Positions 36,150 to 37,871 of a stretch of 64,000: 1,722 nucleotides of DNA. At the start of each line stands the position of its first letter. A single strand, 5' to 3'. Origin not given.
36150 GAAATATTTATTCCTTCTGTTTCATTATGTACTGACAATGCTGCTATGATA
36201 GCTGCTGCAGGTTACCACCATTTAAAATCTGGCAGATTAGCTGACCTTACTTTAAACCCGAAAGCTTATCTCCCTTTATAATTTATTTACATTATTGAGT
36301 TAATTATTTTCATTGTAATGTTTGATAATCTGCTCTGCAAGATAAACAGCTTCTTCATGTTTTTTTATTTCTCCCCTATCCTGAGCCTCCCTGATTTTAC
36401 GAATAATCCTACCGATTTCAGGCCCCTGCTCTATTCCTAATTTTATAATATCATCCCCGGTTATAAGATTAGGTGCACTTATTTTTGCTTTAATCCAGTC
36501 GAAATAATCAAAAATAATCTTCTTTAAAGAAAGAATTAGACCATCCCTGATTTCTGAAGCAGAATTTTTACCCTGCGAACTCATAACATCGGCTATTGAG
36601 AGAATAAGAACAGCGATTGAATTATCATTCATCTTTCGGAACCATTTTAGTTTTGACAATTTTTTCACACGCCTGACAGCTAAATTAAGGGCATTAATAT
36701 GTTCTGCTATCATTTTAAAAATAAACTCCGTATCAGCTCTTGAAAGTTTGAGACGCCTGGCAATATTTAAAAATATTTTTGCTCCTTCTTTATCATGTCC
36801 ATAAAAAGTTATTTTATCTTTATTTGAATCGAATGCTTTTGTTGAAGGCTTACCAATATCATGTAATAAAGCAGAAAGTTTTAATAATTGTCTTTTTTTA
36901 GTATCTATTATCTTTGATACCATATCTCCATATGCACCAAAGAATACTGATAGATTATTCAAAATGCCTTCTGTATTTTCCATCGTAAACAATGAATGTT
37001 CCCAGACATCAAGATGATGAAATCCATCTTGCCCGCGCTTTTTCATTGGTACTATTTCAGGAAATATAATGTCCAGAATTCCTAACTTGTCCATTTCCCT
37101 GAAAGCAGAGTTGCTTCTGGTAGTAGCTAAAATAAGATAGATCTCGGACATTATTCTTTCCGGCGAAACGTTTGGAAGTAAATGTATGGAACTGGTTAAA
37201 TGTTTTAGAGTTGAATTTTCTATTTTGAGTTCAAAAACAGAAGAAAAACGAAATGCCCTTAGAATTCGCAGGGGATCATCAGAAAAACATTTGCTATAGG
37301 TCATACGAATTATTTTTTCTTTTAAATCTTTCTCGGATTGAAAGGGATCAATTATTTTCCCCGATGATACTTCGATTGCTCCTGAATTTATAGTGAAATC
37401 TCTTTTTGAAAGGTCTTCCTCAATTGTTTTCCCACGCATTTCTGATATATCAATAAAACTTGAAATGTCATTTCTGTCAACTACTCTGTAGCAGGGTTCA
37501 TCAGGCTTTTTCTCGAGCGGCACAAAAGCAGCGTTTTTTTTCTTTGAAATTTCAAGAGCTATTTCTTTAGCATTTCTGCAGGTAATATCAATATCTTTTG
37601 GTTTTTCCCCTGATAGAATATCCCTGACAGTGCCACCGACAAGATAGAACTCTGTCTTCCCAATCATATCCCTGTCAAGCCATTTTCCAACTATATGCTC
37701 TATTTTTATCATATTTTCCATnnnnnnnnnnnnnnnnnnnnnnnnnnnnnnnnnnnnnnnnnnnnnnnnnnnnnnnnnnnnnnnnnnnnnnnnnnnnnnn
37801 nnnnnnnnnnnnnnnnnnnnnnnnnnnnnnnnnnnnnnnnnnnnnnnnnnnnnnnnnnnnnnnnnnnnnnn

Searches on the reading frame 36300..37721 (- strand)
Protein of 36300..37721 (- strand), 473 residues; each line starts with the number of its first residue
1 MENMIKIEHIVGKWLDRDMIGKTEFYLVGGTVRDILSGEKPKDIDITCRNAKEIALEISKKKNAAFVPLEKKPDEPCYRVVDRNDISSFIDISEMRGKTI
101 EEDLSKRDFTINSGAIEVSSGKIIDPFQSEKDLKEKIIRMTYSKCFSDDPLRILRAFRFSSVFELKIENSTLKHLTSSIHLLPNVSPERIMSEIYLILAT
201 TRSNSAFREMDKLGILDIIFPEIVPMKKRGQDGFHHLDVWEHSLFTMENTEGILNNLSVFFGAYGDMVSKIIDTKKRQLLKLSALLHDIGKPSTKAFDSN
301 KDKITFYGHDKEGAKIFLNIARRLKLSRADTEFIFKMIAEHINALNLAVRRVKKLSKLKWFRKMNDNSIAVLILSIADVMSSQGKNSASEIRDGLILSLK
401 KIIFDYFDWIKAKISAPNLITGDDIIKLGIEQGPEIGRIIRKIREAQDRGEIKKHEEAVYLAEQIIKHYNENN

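Call 11: search_protein_families(library=pfam, proteins=[window:36300-37721:-])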
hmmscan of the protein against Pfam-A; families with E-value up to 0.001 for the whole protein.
window:36300-37721:- (473 aa): 3 families
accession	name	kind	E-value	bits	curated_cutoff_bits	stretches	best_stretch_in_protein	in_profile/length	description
PF01743.26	PolyA_pol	-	2.1e-18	67.3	23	1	25-139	1-126/126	Poly A polymerase head domain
PF01966.28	HD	-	5.9e-13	49.6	22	1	239-381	1-114/116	HD domain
PF12627.12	PolyA_pol_RNAbd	-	1.2e-12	47.8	22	1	165-223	2-60/64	Probable RNA and SrmB- binding site of polymerase A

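Call 13: find_homologous_proteins(query=window:36300-37721:-)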
Query window:36300-37721:- (473 aa): 5100 proteins with E <= 0.001 among 8000 candidates; the best 120 are listed.
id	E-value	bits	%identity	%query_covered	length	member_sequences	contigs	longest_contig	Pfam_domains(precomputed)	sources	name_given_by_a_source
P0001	0.0e+0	1036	100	100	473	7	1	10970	PF01743.27,PF12627.13,PF01966.29,PF26128.2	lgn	-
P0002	1.5e-239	814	79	100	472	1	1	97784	PF01743.27,PF12627.13,PF01966.29,PF26128.2,PF13735.13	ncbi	-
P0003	8.5e-233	791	77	100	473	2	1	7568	PF01743.27,PF12627.13,PF01966.29,PF26128.2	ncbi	-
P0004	1.1e-211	722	71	99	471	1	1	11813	PF01743.27,PF12627.13,PF01966.29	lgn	-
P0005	2.6e-143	496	51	98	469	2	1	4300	PF01743.27,PF12627.13,PF01966.29,PF13735.13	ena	-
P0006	4.6e-143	496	51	98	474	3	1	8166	PF01743.27,PF12627.13,PF01966.29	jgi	-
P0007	1.0e-142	494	51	96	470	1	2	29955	PF01743.27,PF12627.13,PF01966.29,PF13735.13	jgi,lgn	jgi:putative nucleotidyltransferase with HDIG domain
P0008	6.0e-142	492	50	97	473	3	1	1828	PF01743.27,PF12627.13,PF01966.29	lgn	-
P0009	6.3e-142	492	51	98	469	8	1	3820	PF01743.27,PF12627.13,PF01966.29,PF13735.13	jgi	-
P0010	9.9e-142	491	50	96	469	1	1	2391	PF01743.27,PF12627.13,PF01966.29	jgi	jgi:poly(A) polymerase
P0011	2.6e-141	490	52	96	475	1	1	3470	PF01743.27,PF12627.13,PF01966.29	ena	-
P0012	3.7e-141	489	51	96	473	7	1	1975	PF01743.27,PF12627.13,PF01966.29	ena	-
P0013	6.1e-141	489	51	98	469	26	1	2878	PF01743.27,PF12627.13,PF01966.29,PF13735.13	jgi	-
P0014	2.0e-139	484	49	96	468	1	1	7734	PF01743.27,PF12627.13,PF01966.29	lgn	-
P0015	3.6e-139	483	50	98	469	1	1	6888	PF01743.27,PF12627.13,PF01966.29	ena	-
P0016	5.4e-138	479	48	97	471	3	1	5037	PF01743.27,PF12627.13,PF01966.29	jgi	jgi:putative nucleotidyltransferase with HDIG domain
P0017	6.4e-138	479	51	93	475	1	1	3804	PF01743.27,PF12627.13,PF01966.29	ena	-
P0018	1.6e-137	477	49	97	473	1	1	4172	PF01743.27,PF12627.13,PF01966.29,PF13735.13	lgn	-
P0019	5.1e-137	476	49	96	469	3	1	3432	PF01743.27,PF12627.13,PF01966.29,PF13735.13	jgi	jgi:putative nucleotidyltransferase with HDIG domain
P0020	8.1e-137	475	50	96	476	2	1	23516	PF01743.27,PF12627.13,PF01966.29,PF13735.13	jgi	-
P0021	1.1e-136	475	51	92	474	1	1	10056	PF01743.27,PF12627.13,PF01966.29,PF13735.13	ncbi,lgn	-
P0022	2.0e-136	474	50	98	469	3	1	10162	PF01743.27,PF12627.13,PF01966.29,PF13735.13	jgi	-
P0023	1.1e-135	471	50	96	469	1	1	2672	PF01743.27,PF12627.13,PF01966.29,PF13735.13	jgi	jgi:poly(A) polymerase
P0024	2.2e-135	470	48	96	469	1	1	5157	PF01743.27,PF12627.13,PF01966.29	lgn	-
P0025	4.9e-135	469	48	97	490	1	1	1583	PF01743.27,PF12627.13,PF01966.29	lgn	-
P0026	7.4e-135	469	48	93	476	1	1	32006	PF01743.27,PF12627.13,PF01966.29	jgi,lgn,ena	-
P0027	7.6e-135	468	48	96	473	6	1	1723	PF01743.27,PF12627.13,PF01966.29,PF13735.13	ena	-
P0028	8.3e-135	468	47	94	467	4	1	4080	PF01743.27,PF12627.13,PF01966.29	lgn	-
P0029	1.8e-134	467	48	96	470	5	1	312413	PF01743.27,PF12627.13,PF01966.29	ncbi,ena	-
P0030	2.3e-134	467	48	93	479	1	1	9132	PF01743.27,PF12627.13,PF01966.29,PF13735.13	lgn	-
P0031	4.5e-134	466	48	96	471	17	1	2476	PF01743.27,PF12627.13,PF01966.29,PF13735.13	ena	-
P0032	5.9e-134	466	49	96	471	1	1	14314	PF01743.27,PF12627.13,PF01966.29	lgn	-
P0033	1.2e-133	465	48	94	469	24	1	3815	PF01743.27,PF12627.13,PF01966.29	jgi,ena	-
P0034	1.2e-133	465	50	96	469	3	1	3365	PF01743.27,PF12627.13,PF01966.29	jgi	-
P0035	1.4e-133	464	48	96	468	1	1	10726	PF01743.27,PF12627.13,PF01966.29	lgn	-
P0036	1.6e-133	464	48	94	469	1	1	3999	PF01743.27,PF12627.13,PF01966.29,PF13735.13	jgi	jgi:putative nucleotidyltransferase with HDIG domain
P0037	2.2e-133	464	49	96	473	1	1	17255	PF01743.27,PF12627.13,PF01966.29,PF13735.13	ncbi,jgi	jgi:putative nucleotidyltransferase with HDIG domain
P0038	2.8e-133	463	48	96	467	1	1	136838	PF01743.27,PF12627.13,PF01966.29,PF13735.13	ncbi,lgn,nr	ncbi:MAG: HD domain-containing protein [Nitrospirae bacterium]|nr:HD domain-containing protein [Nitr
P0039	2.9e-133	463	48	96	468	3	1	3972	PF01743.27,PF12627.13,PF01966.29,PF13735.13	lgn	-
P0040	3.6e-133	463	49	96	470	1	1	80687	PF01743.27,PF12627.13,PF01966.29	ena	-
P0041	4.5e-133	463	49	96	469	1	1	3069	PF01743.27,PF12627.13,PF01966.29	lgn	-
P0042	5.5e-133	462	49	94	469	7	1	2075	PF01743.27,PF12627.13,PF01966.29,PF13735.13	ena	-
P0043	6.9e-133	462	47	99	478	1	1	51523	PF01743.27,PF12627.13,PF01966.29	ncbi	-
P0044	1.0e-132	461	48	96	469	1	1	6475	PF01743.27,PF12627.13,PF01966.29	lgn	-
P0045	1.1e-132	461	48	96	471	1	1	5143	PF01743.27,PF12627.13,PF01966.29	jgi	jgi:poly(A) polymerase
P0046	1.4e-132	461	47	96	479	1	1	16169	PF01743.27,PF12627.13,PF01966.29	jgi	-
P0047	1.4e-132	461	49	94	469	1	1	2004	PF01743.27,PF12627.13,PF01966.29,PF13735.13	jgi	jgi:tRNA nucleotidyltransferase/poly(A) polymerase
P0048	1.6e-132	461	47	97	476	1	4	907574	PF01743.27,PF12627.13,PF01966.29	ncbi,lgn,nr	ncbi:MAG: CCA tRNA nucleotidyltransferase [Nitrospirae bacterium]|nr:CCA tRNA nucleotidyltransferase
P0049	1.7e-132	461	48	96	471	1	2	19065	PF01743.27,PF12627.13,PF01966.29,PF13735.13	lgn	-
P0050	1.7e-132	461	48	96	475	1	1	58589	PF01743.27,PF12627.13,PF01966.29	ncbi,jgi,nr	ncbi:MAG: CCA tRNA nucleotidyltransferase [Nitrospiraceae bacterium]|nr:MAG: CCA tRNA nucleotidyltra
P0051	1.9e-132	461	48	96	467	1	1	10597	PF01743.27,PF12627.13,PF01966.29,PF13735.13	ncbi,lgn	-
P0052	2.2e-132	460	48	96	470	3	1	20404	PF01743.27,PF12627.13,PF01966.29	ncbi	-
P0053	2.9e-132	460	49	96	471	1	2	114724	PF01743.27,PF12627.13,PF01966.29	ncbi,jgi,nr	ncbi:MAG: CCA tRNA nucleotidyltransferase [Nitrospiraceae bacterium]|nr:MAG: CCA tRNA nucleotidyltra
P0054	3.4e-132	460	46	97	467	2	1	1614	PF01743.27,PF12627.13,PF01966.29,PF13735.13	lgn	-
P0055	3.5e-132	460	48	96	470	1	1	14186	PF01743.27,PF12627.13,PF01966.29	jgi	jgi:tRNA nucleotidyltransferase/poly(A) polymerase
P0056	3.5e-132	460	46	99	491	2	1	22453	PF01743.27,PF12627.13,PF01966.29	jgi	-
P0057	3.7e-132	460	47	96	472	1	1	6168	PF01743.27,PF12627.13,PF01966.29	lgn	-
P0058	3.8e-132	460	47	96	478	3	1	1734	PF01743.27,PF12627.13,PF01966.29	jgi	jgi:putative nucleotidyltransferase with HDIG domain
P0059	4.5e-132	459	46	97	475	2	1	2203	PF01743.27,PF12627.13,PF01966.29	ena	-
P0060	5.2e-132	459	46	97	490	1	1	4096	PF01743.27,PF12627.13,PF01966.29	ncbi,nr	ncbi:MAG: HD domain-containing protein [Nitrospirota bacterium]|nr:HD domain-containing protein [Nit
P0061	6.5e-132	459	49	96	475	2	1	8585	PF01743.27,PF12627.13,PF01966.29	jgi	jgi:poly(A) polymerase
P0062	7.4e-132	459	46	94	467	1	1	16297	PF01743.27,PF12627.13,PF01966.29,PF13735.13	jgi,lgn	jgi:putative nucleotidyltransferase with HDIG domain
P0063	8.2e-132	458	47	97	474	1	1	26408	PF01743.27,PF12627.13,PF01966.29,PF13735.13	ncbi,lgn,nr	ncbi:MAG: HDIG domain-containing protein [Nitrospirae bacterium]|nr:HDIG domain-containing protein [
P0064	9.2e-132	458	47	96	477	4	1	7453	PF01743.27,PF12627.13,PF01966.29,PF13735.13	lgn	-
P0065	9.2e-132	458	47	96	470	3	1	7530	PF01743.27,PF12627.13,PF01966.29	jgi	jgi:putative nucleotidyltransferase with HDIG domain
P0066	2.2e-131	457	49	95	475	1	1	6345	PF01743.27,PF12627.13,PF01966.29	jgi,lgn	-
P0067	2.2e-131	457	47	98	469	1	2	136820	PF01743.27,PF12627.13,PF01966.29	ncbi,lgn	-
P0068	3.5e-131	456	48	96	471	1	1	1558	PF01743.27,PF12627.13,PF01966.29,PF13735.13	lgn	-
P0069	4.5e-131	456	49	94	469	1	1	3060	PF01743.27,PF12627.13,PF01966.29,PF13735.13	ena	-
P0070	6.5e-131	456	46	95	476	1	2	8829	PF01743.27,PF12627.13,PF01966.29,PF13735.13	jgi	jgi:tRNA nucleotidyltransferase/poly(A) polymerase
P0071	8.8e-131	455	47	97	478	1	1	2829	PF01743.27,PF12627.13,PF01966.29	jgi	-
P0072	9.1e-131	455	47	96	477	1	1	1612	PF01743.27,PF12627.13,PF01966.29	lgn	-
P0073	1.1e-130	455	47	96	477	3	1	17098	PF01743.27,PF12627.13,PF01966.29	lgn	-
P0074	1.3e-130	455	47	94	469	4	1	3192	PF01743.27,PF12627.13,PF01966.29,PF13735.13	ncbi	-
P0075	1.4e-130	454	48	94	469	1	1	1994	PF01743.27,PF12627.13,PF01966.29,PF13735.13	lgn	-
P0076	1.6e-130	454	48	99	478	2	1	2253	PF01743.27,PF12627.13,PF01966.29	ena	-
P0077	4.5e-130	453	46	97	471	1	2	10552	PF01743.27,PF12627.13,PF01966.29,PF13735.13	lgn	-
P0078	2.8e-129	450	47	94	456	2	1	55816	PF01743.27,PF12627.13,PF01966.29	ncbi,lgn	-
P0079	3.1e-129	450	45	99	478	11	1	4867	PF01743.27,PF12627.13,PF01966.29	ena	-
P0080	3.7e-129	450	46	97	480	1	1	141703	PF01743.27,PF12627.13,PF01966.29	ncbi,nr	ncbi:MAG: HD domain-containing protein [Nitrospirae bacterium]|nr:HD domain-containing protein [Nitr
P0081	5.1e-129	449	48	93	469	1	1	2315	PF01743.27,PF12627.13,PF01966.29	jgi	jgi:poly(A) polymerase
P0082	7.2e-129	449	47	96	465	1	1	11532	PF01743.27,PF12627.13,PF01966.29,PF13735.13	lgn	-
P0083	9.4e-129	448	45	97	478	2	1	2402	PF01743.27,PF12627.13,PF01966.29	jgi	-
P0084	1.2e-128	448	45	99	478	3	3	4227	PF01743.27,PF12627.13,PF01966.29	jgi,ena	-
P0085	1.3e-128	448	46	99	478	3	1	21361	PF01743.27,PF12627.13,PF01966.29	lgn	-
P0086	1.3e-128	448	47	98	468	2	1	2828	PF01743.27,PF12627.13,PF01966.29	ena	-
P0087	1.5e-128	448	45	94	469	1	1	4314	PF01743.27,PF12627.13,PF01966.29,PF13735.13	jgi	jgi:tRNA nucleotidyltransferase/poly(A) polymerase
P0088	1.5e-128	448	45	94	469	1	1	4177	PF01743.27,PF12627.13,PF01966.29,PF13735.13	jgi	jgi:tRNA nucleotidyltransferase/poly(A) polymerase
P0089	1.8e-128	447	47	96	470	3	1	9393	PF01743.27,PF12627.13,PF01966.29,PF13735.13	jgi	-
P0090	2.1e-128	447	47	96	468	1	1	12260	PF01743.27,PF12627.13,PF01966.29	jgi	jgi:tRNA nucleotidyltransferase/poly(A) polymerase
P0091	4.2e-128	446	45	94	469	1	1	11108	PF01743.27,PF12627.13,PF01966.29,PF13735.13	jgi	jgi:tRNA nucleotidyltransferase/poly(A) polymerase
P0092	5.0e-128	446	48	96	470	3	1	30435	PF01743.27,PF12627.13,PF01966.29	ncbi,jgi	jgi:tRNA nucleotidyltransferase/poly(A) polymerase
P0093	9.6e-128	445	47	96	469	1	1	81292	PF01743.27,PF12627.13,PF01966.29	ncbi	ncbi:MAG: HD domain-containing protein [Thermodesulfovibrionales bacterium]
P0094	1.0e-127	445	47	96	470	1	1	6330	PF01743.27,PF12627.13,PF01966.29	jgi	jgi:tRNA nucleotidyltransferase/poly(A) polymerase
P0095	1.9e-127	444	46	96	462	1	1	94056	PF01743.27,PF12627.13,PF01966.29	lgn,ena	-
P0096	2.0e-127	444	46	97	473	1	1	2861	PF01743.27,PF12627.13,PF01966.29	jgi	-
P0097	2.5e-127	444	47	96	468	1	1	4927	PF01743.27,PF12627.13,PF01966.29,PF13735.13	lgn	-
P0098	4.2e-127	443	46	97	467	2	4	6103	PF01743.27,PF12627.13,PF01966.29,PF13735.13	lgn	-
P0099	4.9e-127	443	47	95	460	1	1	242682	PF01743.27,PF12627.13,PF01966.29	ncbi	-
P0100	4.9e-127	443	46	93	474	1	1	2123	PF01743.27,PF12627.13,PF01966.29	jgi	jgi:poly(A) polymerase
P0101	5.2e-127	443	47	96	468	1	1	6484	PF01743.27,PF12627.13,PF01966.29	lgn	-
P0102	5.3e-127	443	46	97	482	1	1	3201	PF01743.27,PF12627.13,PF01966.29,PF13735.13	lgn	-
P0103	5.4e-127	443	47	97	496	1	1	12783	PF01743.27,PF12627.13,PF01966.29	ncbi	-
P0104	1.1e-126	442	46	96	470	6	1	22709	PF01743.27,PF12627.13,PF01966.29,PF13735.13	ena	-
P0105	3.5e-126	440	47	96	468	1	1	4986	PF01743.27,PF12627.13,PF01966.29,PF13735.13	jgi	jgi:putative nucleotidyltransferase with HDIG domain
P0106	3.8e-125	436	47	91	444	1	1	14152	PF01743.27,PF12627.13,PF01966.29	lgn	-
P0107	6.1e-125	436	45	98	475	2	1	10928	PF01743.27,PF12627.13,PF01966.29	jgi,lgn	jgi:putative nucleotidyltransferase with HDIG domain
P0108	1.0e-124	435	45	97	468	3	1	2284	PF01743.27,PF12627.13,PF01966.29,PF13735.13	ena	-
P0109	1.1e-124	435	47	96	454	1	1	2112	PF01743.27,PF12627.13,PF01966.29,PF13735.13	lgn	-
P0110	3.4e-124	433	46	97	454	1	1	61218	PF01743.27,PF12627.13,PF01966.29,PF13735.13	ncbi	-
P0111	6.0e-124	433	46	96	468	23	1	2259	PF01743.27,PF12627.13,PF01966.29,PF13735.13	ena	-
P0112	7.6e-124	432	46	96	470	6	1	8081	PF01743.27,PF12627.13,PF01966.29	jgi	-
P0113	8.7e-124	432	46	97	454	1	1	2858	PF01743.27,PF12627.13,PF01966.29,PF13735.13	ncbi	-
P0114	1.1e-123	432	49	91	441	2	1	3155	PF01743.27,PF12627.13,PF01966.29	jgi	jgi:putative nucleotidyltransferase with HDIG domain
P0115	1.2e-123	432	47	96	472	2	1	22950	PF01743.27,PF12627.13,PF01966.29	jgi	jgi:poly(A) polymerase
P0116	3.7e-123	430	46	94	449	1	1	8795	PF01743.27,PF12627.13,PF01966.29,PF13735.13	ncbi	-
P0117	8.4e-123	429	45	96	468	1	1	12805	PF01743.27,PF12627.13,PF01966.29,PF13735.13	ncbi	-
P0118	8.6e-123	429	46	94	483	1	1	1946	PF01743.27,PF12627.13,PF01966.29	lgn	-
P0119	9.1e-123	429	45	96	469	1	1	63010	PF01743.27,PF12627.13,PF01966.29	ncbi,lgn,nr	ncbi:MAG: HD domain-containing protein [Nitrospirae bacterium]|nr:MAG: HD domain-containing protein 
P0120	9.2e-123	429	46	96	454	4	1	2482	PF01743.27,PF12627.13,PF01966.29,PF13735.13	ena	-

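Call 14: find_encoding_contigs(protein=P0002, flank=10000, max_places=4)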
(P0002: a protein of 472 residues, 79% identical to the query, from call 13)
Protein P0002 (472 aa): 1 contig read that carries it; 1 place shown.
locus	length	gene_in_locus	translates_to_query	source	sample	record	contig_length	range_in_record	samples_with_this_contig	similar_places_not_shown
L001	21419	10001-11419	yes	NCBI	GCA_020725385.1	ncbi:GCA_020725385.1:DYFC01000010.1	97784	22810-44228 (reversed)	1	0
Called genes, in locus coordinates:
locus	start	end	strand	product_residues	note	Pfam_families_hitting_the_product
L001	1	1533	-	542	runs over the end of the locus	PF19864:Radical_SAM_N2, PF04055:Radical_SAM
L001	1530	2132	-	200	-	PF12654:DUF3786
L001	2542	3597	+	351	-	PF14522:Cytochrome_C7 (faint), PF14537:Cytochrom_c3_2 (faint)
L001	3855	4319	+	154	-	PF22600:MTPAP-like_central (weak), PF01909:NTP_transf_2, PF18765:Polbeta (weak)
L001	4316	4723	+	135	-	PF05168:HEPN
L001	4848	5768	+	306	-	PF01734:Patatin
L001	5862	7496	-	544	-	-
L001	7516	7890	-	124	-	PF14346:DUF4398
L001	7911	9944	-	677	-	PF22745:Nlig-Ia, PF01653:DNA_ligase_aden, PF03120:OB_DNA_ligase, PF03119:DNA_ligase_ZBD, PF12826:HHH_2, PF00533:BRCT, PF12738:PTCB-BRCT, PF16589:BRCT_2 (weak), +1 more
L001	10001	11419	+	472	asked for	PF26128:Gad2 (weak), PF01743:PolyA_pol, PF12627:PolyA_pol_RNAbd, PF01966:HD, PF13735:tRNA_NucTran2_2 (weak)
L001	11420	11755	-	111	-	PF11756:YgbA_NO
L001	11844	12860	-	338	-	PF00814:TsaD, PF02543:Carbam_trans_N (weak), PF22521:HypF_C_2 (weak)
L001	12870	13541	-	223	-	PF03548:LolA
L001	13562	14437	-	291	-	PF01634:HisG, PF12974:Phosphonate-bd (faint), PF08029:HisG_C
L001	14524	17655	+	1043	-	PF14814:UB2H (faint), PF17757:UvrB_inter, PF02559:CarD_TRCF_RID, PF00270:DEAD, PF04851:ResIII, PF00271:Helicase_C, PF03461:TRCF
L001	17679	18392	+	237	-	PF13424:TPR_12, PF13414:TPR_11, PF13432:TPR_16, PF00515:TPR_1, PF13424:TPR_12, PF13432:TPR_16, PF13424:TPR_12, PF00515:TPR_1, +13 more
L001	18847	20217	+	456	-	PF09699:Paired_CXXCH_1 (faint)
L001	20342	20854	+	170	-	PF02830:V4R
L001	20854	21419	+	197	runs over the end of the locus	-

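Call 15: find_encoding_contigs(protein=P0003, flank=10000, max_places=4)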
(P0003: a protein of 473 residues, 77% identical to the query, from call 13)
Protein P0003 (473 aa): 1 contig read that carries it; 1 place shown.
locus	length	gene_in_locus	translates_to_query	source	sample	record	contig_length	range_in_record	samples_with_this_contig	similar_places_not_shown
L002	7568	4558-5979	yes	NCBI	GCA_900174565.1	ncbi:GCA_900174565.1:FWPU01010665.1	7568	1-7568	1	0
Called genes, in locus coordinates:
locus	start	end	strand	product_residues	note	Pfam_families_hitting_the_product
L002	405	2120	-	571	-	-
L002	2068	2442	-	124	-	PF14346:DUF4398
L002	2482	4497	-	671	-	PF22745:Nlig-Ia, PF01653:DNA_ligase_aden, PF03120:OB_DNA_ligase, PF03119:DNA_ligase_ZBD, PF14520:HHH_5 (weak), PF12826:HHH_2, PF00533:BRCT, PF12738:PTCB-BRCT (weak), +1 more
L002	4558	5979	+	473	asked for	PF26128:Gad2 (weak), PF01743:PolyA_pol, PF12627:PolyA_pol_RNAbd, PF01966:HD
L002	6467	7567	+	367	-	?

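Call 16: find_encoding_contigs(protein=P0004, flank=10000, max_places=4)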
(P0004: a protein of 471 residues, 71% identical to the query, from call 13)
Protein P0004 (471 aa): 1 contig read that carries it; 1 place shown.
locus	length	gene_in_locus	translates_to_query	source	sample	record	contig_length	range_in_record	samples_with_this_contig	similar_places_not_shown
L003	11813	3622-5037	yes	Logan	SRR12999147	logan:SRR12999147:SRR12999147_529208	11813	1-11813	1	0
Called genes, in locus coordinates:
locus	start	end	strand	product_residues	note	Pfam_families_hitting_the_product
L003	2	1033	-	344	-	?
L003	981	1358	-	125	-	PF14346:DUF4398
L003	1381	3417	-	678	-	PF22745:Nlig-Ia, PF01653:DNA_ligase_aden, PF03120:OB_DNA_ligase, PF03119:DNA_ligase_ZBD, PF14520:HHH_5 (faint), PF12826:HHH_2, PF00533:BRCT, PF12738:PTCB-BRCT (weak), +1 more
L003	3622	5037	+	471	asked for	PF01743:PolyA_pol, PF12627:PolyA_pol_RNAbd, PF01966:HD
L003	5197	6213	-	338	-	PF00814:TsaD, PF02543:Carbam_trans_N (weak), PF22521:HypF_C_2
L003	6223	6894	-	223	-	PF03548:LolA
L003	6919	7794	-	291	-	PF01634:HisG, PF08029:HisG_C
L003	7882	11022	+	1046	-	PF17757:UvrB_inter, PF02559:CarD_TRCF_RID, PF00270:DEAD, PF04851:ResIII, PF00271:Helicase_C, PF03461:TRCF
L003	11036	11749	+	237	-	PF13424:TPR_12, PF13414:TPR_11, PF13432:TPR_16, PF00515:TPR_1, PF13424:TPR_12, PF13424:TPR_12, PF00515:TPR_1, PF07719:TPR_2, +12 more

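Call 17: find_encoding_contigs(protein=P0001, flank=10000, max_places=6)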
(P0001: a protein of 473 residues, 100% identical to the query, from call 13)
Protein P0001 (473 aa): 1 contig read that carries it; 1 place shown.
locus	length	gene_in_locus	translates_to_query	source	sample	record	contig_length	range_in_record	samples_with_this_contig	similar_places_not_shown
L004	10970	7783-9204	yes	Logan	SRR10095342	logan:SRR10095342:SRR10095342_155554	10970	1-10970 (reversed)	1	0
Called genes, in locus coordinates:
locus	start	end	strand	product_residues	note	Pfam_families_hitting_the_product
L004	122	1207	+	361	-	PF14537:Cytochrom_c3_2 (faint), PF14522:Cytochrome_C7 (faint)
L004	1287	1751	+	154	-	PF22600:MTPAP-like_central (weak), PF01909:NTP_transf_2, PF18765:Polbeta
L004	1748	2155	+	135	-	PF05168:HEPN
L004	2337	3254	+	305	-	PF01734:Patatin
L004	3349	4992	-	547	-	-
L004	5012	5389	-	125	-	PF14346:DUF4398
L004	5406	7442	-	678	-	PF22745:Nlig-Ia, PF01653:DNA_ligase_aden, PF14520:HHH_5 (faint), PF03120:OB_DNA_ligase, PF03119:DNA_ligase_ZBD, PF12826:HHH_2, PF00533:BRCT, PF12738:PTCB-BRCT (weak)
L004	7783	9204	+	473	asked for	PF26128:Gad2 (weak), PF01743:PolyA_pol, PF12627:PolyA_pol_RNAbd, PF01966:HD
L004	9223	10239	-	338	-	PF00814:TsaD, PF02543:Carbam_trans_N (weak), PF22521:HypF_C_2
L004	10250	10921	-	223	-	PF03548:LolA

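Call 53: list_cluster_members(proteins=[P0002, P0003, P0001])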
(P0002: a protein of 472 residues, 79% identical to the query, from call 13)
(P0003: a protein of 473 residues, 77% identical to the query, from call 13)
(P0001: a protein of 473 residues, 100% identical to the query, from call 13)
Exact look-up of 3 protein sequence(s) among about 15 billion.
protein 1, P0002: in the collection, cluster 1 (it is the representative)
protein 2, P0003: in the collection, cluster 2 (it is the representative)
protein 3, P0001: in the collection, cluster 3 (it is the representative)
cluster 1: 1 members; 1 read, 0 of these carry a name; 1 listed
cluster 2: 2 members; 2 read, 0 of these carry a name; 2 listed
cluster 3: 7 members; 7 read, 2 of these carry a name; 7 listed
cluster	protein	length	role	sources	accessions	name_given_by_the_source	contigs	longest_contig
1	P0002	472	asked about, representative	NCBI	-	-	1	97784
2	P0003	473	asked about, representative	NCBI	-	-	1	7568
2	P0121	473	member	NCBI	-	-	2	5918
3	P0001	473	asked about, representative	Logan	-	-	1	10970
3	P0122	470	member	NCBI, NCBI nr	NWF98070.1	MAG: CCA tRNA nucleotidyltransferase [Nitrospirae bacterium] | CCA tRNA nucleotidyltransferase [Nitrospirota bacterium]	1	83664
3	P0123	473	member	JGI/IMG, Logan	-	putative nucleotidyltransferase with HDIG domain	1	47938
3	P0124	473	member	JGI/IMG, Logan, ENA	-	-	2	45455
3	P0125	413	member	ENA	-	-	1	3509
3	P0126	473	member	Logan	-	-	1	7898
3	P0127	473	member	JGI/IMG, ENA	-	-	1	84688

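Call 54: find_encoding_contigs(protein=P0122, flank=10000, max_places=3)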
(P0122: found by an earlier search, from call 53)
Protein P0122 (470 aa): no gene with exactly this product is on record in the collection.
